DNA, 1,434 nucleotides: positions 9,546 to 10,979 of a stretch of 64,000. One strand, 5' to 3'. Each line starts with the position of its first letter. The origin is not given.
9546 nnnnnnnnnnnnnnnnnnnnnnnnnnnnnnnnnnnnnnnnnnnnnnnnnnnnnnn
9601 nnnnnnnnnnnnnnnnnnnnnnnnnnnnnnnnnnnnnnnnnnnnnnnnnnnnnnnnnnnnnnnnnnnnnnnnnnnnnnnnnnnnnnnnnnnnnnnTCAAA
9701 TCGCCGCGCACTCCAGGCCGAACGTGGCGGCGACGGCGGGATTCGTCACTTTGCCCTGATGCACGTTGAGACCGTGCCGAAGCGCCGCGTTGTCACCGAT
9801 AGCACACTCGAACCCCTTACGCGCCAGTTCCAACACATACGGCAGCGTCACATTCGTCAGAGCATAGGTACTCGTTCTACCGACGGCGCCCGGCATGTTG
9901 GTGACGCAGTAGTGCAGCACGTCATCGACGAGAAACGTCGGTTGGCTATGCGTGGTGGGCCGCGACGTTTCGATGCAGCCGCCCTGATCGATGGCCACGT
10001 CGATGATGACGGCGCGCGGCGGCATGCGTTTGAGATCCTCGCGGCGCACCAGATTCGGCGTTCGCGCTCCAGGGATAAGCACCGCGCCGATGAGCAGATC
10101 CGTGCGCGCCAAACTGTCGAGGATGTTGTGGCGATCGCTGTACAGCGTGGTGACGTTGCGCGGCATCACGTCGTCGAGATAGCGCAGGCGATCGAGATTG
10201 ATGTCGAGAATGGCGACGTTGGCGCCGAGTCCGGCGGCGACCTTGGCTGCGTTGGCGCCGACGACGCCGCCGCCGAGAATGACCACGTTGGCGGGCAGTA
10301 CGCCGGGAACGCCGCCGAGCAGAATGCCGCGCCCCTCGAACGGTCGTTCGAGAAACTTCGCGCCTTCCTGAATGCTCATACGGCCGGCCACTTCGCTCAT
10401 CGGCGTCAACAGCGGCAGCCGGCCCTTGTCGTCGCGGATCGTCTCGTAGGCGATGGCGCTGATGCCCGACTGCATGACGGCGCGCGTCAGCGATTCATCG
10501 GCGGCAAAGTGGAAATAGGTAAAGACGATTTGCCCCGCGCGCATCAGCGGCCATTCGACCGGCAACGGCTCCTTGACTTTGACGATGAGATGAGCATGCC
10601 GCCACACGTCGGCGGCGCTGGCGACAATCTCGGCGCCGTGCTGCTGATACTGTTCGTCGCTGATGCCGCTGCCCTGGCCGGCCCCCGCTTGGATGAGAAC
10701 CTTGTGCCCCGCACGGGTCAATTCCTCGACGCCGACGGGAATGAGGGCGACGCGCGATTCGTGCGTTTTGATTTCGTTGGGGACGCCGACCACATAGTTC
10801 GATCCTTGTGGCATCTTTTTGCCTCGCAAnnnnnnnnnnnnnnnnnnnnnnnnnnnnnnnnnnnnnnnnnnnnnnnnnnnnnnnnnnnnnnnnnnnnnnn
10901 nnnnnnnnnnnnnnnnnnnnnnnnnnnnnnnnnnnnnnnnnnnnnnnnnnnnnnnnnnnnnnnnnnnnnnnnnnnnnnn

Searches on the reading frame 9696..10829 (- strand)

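Call 9: search_protein_families(library=pfam, proteins=[window:9696-10829:-], max_evalue=0.01)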
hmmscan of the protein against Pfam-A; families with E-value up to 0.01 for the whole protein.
window:9696-10829:- (377 aa): 6 families
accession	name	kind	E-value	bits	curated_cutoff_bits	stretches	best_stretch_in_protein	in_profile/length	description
PF01262.27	AlaDh_PNT_C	-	4.6e-85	284.8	23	1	152-363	1-213/214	Alanine dehydrogenase/PNT, C-terminal domain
PF05222.21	AlaDh_PNT_N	-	1.6e-48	164.8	30.4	1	15-148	1-136/136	Alanine dehydrogenase/PNT, N-terminal domain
PF02826.25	2-Hacid_dh_C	-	4.4e-06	26.6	25.1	1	181-279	38-127/178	D-isomer specific 2-hydroxyacid dehydrogenase, NAD binding domain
PF00070.33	Pyr_redox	-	0.0001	23.1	22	1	181-233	1-53/82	Pyridine nucleotide-disulphide oxidoreductase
PF07992.20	Pyr_redox_2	-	0.00014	21.8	26.1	1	178-220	141-183/291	Pyridine nucleotide-disulphide oxidoreductase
PF02737.24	3HCDH_N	-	0.002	18.5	22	1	181-226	1-46/180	3-hydroxyacyl-CoA dehydrogenase, NAD binding domain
